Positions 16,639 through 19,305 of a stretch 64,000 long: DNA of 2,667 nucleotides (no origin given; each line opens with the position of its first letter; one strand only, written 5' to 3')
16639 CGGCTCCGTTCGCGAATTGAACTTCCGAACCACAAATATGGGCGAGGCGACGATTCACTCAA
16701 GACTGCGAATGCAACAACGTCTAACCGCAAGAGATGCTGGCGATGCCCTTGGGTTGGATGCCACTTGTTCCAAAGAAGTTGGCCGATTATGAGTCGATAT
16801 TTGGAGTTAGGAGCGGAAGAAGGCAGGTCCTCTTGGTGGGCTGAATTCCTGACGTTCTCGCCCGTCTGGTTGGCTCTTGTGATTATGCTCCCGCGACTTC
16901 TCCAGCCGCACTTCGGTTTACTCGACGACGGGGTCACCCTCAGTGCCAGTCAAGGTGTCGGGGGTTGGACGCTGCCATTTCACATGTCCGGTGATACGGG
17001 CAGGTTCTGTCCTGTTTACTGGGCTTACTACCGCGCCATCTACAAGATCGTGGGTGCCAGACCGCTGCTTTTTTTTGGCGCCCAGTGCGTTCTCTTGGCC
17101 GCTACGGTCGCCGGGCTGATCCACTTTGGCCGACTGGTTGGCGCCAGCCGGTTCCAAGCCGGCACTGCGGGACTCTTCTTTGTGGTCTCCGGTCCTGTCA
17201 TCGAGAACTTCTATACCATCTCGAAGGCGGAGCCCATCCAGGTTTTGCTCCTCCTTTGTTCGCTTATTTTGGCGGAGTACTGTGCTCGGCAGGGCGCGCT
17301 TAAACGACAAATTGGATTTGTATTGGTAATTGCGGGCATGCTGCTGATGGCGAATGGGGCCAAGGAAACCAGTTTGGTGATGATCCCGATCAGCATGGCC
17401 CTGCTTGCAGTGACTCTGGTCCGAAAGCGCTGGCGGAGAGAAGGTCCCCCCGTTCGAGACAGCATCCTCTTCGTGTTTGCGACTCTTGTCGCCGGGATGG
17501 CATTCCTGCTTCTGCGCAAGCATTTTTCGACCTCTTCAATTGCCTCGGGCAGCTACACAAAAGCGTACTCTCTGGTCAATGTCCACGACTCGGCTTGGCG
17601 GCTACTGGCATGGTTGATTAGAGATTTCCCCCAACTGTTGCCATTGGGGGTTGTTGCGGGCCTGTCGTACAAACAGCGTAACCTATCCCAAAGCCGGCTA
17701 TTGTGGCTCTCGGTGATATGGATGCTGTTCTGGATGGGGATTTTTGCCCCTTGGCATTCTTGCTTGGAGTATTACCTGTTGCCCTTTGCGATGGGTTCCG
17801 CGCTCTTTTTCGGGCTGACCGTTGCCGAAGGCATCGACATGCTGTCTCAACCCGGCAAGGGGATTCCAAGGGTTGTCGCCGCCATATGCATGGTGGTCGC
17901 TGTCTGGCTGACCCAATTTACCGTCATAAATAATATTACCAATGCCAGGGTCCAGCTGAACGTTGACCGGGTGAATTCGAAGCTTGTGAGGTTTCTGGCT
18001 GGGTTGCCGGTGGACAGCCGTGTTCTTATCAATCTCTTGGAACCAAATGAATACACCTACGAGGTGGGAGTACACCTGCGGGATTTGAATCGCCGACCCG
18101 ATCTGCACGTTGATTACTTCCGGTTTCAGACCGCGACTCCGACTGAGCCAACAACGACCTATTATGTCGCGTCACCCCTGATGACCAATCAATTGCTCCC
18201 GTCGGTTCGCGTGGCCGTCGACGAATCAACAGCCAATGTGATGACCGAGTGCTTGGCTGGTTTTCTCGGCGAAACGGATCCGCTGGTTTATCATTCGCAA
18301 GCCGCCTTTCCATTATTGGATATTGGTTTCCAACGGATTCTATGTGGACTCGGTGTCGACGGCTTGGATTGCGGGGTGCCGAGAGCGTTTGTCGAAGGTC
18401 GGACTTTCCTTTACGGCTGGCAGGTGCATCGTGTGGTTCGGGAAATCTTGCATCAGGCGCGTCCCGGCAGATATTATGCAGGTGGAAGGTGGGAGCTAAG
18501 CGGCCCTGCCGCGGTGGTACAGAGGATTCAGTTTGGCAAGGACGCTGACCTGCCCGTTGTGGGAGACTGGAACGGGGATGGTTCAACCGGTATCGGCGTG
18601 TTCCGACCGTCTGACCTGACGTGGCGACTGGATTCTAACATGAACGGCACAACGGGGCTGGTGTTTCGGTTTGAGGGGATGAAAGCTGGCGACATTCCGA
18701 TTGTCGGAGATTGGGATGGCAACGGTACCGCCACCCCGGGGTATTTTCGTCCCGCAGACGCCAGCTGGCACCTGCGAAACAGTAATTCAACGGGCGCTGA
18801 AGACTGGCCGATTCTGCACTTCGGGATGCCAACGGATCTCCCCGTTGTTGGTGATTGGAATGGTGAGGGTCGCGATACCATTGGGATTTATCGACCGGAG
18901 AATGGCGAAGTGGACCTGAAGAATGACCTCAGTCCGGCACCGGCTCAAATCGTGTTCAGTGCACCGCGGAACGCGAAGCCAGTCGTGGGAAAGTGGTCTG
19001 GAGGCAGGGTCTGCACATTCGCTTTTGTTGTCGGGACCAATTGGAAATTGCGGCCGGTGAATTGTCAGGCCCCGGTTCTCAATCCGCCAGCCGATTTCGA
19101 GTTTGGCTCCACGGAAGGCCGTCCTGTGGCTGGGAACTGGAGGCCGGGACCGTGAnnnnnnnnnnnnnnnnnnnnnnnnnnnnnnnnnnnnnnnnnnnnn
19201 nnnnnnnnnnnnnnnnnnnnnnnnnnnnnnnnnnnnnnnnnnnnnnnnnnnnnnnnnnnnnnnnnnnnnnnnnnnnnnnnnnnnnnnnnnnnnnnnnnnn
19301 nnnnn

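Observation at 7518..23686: Complete ABC-transporter-dependent glycan locus with three methyltransferases and widely separated wzt / wzm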

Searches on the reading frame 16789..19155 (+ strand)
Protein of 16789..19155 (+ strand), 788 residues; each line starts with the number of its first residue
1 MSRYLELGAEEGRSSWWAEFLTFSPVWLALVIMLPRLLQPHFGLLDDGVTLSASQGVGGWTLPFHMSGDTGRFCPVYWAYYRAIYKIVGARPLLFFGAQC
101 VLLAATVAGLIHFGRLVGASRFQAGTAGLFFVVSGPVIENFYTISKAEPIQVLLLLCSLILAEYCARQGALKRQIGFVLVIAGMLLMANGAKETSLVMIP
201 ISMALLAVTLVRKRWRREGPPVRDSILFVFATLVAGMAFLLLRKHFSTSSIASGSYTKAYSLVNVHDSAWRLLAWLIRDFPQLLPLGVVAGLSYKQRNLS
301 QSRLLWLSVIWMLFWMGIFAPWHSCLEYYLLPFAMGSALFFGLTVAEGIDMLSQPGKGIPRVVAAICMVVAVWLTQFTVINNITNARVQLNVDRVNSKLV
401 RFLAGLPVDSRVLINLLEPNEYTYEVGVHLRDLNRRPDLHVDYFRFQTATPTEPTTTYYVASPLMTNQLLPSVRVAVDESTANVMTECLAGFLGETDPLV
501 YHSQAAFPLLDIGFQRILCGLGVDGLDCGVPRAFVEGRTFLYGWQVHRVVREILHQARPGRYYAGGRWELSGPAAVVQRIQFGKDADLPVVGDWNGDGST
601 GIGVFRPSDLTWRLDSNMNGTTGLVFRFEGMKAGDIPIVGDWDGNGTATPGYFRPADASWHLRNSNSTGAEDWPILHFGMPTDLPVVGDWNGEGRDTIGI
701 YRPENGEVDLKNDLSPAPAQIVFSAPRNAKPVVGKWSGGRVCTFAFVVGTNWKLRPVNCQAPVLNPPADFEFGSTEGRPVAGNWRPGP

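Call 4: search_protein_families(library=pfam, proteins=[window:16789-19155:+], max_evalue=0.01)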
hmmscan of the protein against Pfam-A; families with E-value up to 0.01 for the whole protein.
window:16789-19155:+ (788 aa): 0 families

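Call 7: search_protein_families(library=ncbifam, proteins=[window:16789-19155:+], max_evalue=0.001)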
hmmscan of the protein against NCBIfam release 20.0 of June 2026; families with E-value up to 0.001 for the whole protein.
window:16789-19155:+ (788 aa): 0 families

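Call 16: find_homologous_proteins(query=window:16789-19155:+)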
Query window:16789-19155:+ (788 aa): 26 proteins with E <= 0.001 among 8000 candidates.
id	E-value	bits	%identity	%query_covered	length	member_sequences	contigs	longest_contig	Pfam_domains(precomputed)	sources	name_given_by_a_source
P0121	0.0e+0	1837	100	100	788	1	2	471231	-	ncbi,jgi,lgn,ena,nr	ncbi:MAG TPA: hypothetical protein VMP11_09520 [Verrucomicrobiae bacterium]|nr:hypothetical protein 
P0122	0.0e+0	1300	70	100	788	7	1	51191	-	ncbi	ncbi:MAG: hypothetical protein ACLP0A_04415 [Verrucomicrobiia bacterium]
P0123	0.0e+0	1213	67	99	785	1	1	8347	-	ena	-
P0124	0.0e+0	1204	67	98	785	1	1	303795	-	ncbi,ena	-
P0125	0.0e+0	1198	67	99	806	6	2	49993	-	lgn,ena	-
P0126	2.4e-151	524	60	52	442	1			-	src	-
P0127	3.2e-150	520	38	92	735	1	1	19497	-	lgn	-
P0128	1.9e-140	487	36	97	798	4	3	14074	-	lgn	-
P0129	3.5e-120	420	33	96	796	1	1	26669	-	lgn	-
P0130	4.8e-111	390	44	56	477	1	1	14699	-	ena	-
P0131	2.7e-109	384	37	75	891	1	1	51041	PF00754.32,PF22633.4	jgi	-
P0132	5.3e-95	337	37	67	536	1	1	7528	-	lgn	-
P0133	3.1e-93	331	37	67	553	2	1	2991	-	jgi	jgi:hypothetical protein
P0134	2.3e-76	276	32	67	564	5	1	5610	-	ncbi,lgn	-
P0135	4.0e-76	275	35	69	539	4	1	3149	-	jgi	-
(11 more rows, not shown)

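Call 17: find_encoding_contigs(protein=P0122, flank=10000, max_places=1)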
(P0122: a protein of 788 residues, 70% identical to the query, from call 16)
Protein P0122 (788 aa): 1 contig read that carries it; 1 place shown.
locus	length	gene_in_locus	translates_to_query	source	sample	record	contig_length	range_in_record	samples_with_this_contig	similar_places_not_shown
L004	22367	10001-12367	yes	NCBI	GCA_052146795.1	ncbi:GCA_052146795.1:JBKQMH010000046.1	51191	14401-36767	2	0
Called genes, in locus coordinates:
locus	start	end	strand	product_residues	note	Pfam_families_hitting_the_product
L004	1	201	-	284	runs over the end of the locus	PF01061:ABC2_membrane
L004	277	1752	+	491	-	PF00005:ABC_tran, PF13555:AAA_29 (weak), PF14524:Wzt_C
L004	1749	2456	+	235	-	PF00685:Sulfotransfer_1, PF13469:Sulfotransfer_3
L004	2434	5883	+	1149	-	PF13489:Methyltransf_23, PF08241:Methyltransf_11, PF08242:Methyltransf_12 (weak), PF13649:Methyltransf_25 (weak), PF13439:Glyco_transf_4, PF20706:GT4-conflict, PF00534:Glycos_transf_1, PF13692:Glyco_trans_1_4, +2 more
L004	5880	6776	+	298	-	PF00535:Glycos_transf_2, PF10111:Glyco_tranf_2_2, PF13641:Glyco_tranf_2_3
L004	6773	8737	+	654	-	PF13439:Glyco_transf_4, PF20706:GT4-conflict, PF00534:Glycos_transf_1, PF13692:Glyco_trans_1_4, PF13489:Methyltransf_23, PF08241:Methyltransf_11, PF08242:Methyltransf_12, PF13649:Methyltransf_25, +1 more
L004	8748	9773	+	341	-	PF05050:Methyltransf_21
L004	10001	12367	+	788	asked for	-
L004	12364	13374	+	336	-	PF00535:Glycos_transf_2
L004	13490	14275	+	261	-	PF13489:Methyltransf_23, PF07021:MetW, PF08241:Methyltransf_11 (weak), PF08242:Methyltransf_12 (weak), PF13649:Methyltransf_25 (weak)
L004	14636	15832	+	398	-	-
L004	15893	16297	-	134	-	-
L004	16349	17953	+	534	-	PF20706:GT4-conflict (weak), PF00534:Glycos_transf_1, PF13692:Glyco_trans_1_4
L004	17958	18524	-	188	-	PF00908:dTDP_sugar_isom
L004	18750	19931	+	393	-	PF20706:GT4-conflict (weak), PF00534:Glycos_transf_1, PF13692:Glyco_trans_1_4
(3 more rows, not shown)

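Call 18: find_encoding_contigs(protein=P0124, flank=10000, max_places=1)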
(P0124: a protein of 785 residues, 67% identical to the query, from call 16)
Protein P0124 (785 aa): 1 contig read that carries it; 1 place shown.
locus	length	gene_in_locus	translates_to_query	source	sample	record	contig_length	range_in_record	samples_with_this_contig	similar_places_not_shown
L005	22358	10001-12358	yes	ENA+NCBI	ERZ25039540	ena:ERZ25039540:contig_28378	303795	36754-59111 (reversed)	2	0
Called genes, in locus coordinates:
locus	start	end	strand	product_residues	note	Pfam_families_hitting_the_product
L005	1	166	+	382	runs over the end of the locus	PF25954:Beta-barrel_RND_2, PF25967:RND-MFP_C (weak), PF25989:YknX_C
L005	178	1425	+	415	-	PF12704:MacB_PCD, PF02687:FtsX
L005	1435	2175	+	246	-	PF00005:ABC_tran, PF02463:SMC_N (faint), PF13175:AAA_15 (faint), PF13304:AAA_21 (faint)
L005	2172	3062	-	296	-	PF01061:ABC2_membrane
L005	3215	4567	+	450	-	PF00005:ABC_tran, PF14524:Wzt_C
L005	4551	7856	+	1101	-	PF13489:Methyltransf_23, PF08241:Methyltransf_11, PF08242:Methyltransf_12 (weak), PF13649:Methyltransf_25 (weak), PF13439:Glyco_transf_4, PF20706:GT4-conflict, PF00534:Glycos_transf_1, PF13692:Glyco_trans_1_4, +2 more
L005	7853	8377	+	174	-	PF00535:Glycos_transf_2, PF10111:Glyco_tranf_2_2 (weak), PF13641:Glyco_tranf_2_3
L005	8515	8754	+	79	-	-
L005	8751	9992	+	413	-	PF13439:Glyco_transf_4 (weak), PF20706:GT4-conflict, PF00534:Glycos_transf_1, PF13692:Glyco_trans_1_4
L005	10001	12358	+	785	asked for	-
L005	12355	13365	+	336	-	PF00535:Glycos_transf_2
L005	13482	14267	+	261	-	PF13489:Methyltransf_23, PF07021:MetW, PF08241:Methyltransf_11, PF08242:Methyltransf_12, PF13649:Methyltransf_25 (weak)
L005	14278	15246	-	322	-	PF13641:Glyco_tranf_2_3, PF00535:Glycos_transf_2, PF10111:Glyco_tranf_2_2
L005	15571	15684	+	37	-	-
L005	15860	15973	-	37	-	-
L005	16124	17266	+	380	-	PF20706:GT4-conflict (weak), PF00534:Glycos_transf_1, PF13692:Glyco_trans_1_4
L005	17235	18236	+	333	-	PF01075:Glyco_transf_9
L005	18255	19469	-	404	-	-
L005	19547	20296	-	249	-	PF00072:Response_reg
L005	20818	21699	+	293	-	PF00483:NTP_transferase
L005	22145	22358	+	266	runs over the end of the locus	PF22754:bHLH-TF_ACT-like_plant (faint), PF01842:ACT (weak), PF13291:ACT_4 (faint), PF26956:ACT_ACR_D1 (faint), PF24931:ACT_ACR9_3rd, PF01842:ACT (weak)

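Call 19: find_encoding_contigs(protein=P0125, flank=10000, max_places=1)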
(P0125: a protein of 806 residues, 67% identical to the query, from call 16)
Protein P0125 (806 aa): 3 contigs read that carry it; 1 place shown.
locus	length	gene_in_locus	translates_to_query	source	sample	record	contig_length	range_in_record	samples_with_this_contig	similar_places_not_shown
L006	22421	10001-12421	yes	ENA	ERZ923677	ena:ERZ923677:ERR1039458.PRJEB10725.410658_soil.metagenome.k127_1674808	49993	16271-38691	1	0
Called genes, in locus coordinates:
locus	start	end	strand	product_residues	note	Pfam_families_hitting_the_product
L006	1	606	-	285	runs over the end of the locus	PF01061:ABC2_membrane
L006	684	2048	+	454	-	PF00005:ABC_tran, PF14524:Wzt_C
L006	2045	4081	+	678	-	PF01075:Glyco_transf_9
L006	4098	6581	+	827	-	PF13692:Glyco_trans_1_4, PF13524:Glyco_trans_1_2 (faint), PF13439:Glyco_transf_4, PF20706:GT4-conflict (weak), PF00534:Glycos_transf_1, PF13692:Glyco_trans_1_4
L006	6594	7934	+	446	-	PF00535:Glycos_transf_2, PF10111:Glyco_tranf_2_2 (weak), PF13641:Glyco_tranf_2_3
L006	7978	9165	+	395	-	PF08241:Methyltransf_11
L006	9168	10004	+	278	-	PF13489:Methyltransf_23, PF08241:Methyltransf_11, PF08242:Methyltransf_12 (weak), PF13649:Methyltransf_25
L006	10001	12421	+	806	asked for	-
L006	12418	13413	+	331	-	PF00535:Glycos_transf_2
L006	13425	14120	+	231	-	PF03141:Methyltransf_29 (weak), PF13489:Methyltransf_23, PF01209:Ubie_methyltran, PF07021:MetW (weak), PF08241:Methyltransf_11, PF08242:Methyltransf_12, PF13649:Methyltransf_25, PF13847:Methyltransf_31, +2 more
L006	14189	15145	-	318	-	PF00535:Glycos_transf_2, PF10111:Glyco_tranf_2_2, PF13641:Glyco_tranf_2_3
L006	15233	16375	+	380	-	PF20706:GT4-conflict (weak), PF00534:Glycos_transf_1, PF13692:Glyco_trans_1_4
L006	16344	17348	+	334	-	PF01075:Glyco_transf_9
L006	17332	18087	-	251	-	-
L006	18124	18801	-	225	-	PF07963:N_methyl (weak), PF07596:SBP_bac_10 (weak)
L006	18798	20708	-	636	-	-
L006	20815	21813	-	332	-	PF03547:Mem_trans, PF01758:SBF (weak)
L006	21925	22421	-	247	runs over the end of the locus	PF00072:Response_reg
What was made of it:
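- The GT-C/GtrB/methyltransferase module also occurs in L006 with a quite different set of cytoplasmic glycosyltransferases (call 19).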

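Call 22: search_solved_structures(query=window:16789-19155:+, max_evalue=1)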
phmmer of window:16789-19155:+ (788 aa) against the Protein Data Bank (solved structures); distinct sequences matched with E-value up to 1: 0.
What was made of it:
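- Closest known: ArnT. Different: There is no Pfam or PDB sequence hit (calls 4, 22).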

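Call 38: predict_structure(alignment_id=A1)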
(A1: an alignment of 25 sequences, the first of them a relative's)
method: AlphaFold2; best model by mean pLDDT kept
length: 788 residues; sequences in the alignment: 25
mean_pLDDT: 83.0   pTM: 0.78
mean pLDDT of the five models: 83.0, 82.4, 81.8, 77.4, 76.2
residues with pLDDT >= 90: 294; 70-90: 362; 50-70: 117; < 50: 15
segments of 3 or more residues with pLDDT < 50: 2-11, 668-670
pLDDT, mean of each block of 10 residues (from residue 1): 47 70 95 93 81 72 66 85 89 93 97 92 94 90 88 96 90 93 96 88 92 73 89 95 80 53 70 84 93 72 86 87 66 95 91 78 93 92 89 92 94 85 88 91 78 75 87 74 84 81 92 82 62 84 93 75 89 79 91 86 91 88 83 88 86 91 64 80 88 85 88 81 79 69 78 69 57 69 69
secondary structure, 60 per line:
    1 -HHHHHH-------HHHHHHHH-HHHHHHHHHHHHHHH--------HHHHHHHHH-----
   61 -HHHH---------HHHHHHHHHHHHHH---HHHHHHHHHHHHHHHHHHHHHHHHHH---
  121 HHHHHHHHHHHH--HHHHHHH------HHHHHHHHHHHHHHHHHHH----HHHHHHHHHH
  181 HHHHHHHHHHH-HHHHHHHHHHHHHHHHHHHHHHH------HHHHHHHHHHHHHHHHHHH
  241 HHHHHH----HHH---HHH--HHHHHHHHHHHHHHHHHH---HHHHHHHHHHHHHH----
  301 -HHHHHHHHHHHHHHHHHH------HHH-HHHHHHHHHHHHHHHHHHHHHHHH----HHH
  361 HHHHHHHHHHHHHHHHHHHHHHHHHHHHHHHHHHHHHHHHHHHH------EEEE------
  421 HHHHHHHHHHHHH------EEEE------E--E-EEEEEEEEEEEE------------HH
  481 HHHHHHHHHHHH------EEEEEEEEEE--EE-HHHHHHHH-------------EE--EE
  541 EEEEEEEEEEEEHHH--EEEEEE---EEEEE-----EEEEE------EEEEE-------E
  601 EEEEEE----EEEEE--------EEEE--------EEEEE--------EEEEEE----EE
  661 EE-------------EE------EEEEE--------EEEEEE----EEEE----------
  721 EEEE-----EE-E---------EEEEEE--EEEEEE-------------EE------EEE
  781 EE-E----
elements in order (helices of 4 or more, strands of 3 or more residues): H2-7 H15-22 H24-38 H47-55 H62-65 H75-88 H92-117 H121-132 H135-141 H148-166 H171-191 H193-215 H222-246 H262-279 H283-296 H302-319 H330-353 H358-404 E411-414 H421-433 E440-443 E455-466 H479-492 E499-508 H514-521 E539-552 E558-563 E567-571 E577-581 E588-592 E600-606 E611-615 E624-627 E636-640 E649-654 E659-662 E684-688 E697-702 E707-710 E721-724 E743-748 E751-756 E778-782
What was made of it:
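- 16789..19155 (+): Uncharacterised GT-C-fold membrane glycosyltransferase (about residues 1-555; conserved DD at 46-47) with a C-terminal five-bladed propeller (558-788). AF2 pLDDT 83 (call 38).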

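Call 43: search_protein_representatives(alignment_id=A1)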
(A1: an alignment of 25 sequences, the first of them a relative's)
Query: 25 sequences, 553 profile positions. Proteins with E-value up to 0.001 (for the whole library): 9606; up to 1e-10: 997; up to 1e-30: 420. The best 150 are listed.
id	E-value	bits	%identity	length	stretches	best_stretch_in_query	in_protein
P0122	1.8e-222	756.0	-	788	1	7-552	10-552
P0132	1.5e-206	703.4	-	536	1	18-549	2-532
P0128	1.6e-194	663.8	-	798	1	4-550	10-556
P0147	4.9e-194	662.1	-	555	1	8-548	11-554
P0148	7.2e-193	658.3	-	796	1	9-550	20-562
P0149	1.3e-189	647.5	-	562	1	8-550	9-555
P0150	2.4e-189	646.7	-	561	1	8-550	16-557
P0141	1.2e-188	644.4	-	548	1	5-550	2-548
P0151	1.0e-185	634.6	-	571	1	16-550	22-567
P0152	9.0e-184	628.2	-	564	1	21-549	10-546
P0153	2.0e-183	627.1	-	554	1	9-553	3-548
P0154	3.8e-183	626.2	-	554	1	12-551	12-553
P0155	1.8e-182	623.9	-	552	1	9-549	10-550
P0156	6.4e-182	622.1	-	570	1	19-549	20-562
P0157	1.2e-181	621.2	-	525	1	26-548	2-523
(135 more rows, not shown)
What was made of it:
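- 16789..19155 (+): 420 cluster representatives at E<=1e-30 (call 43).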
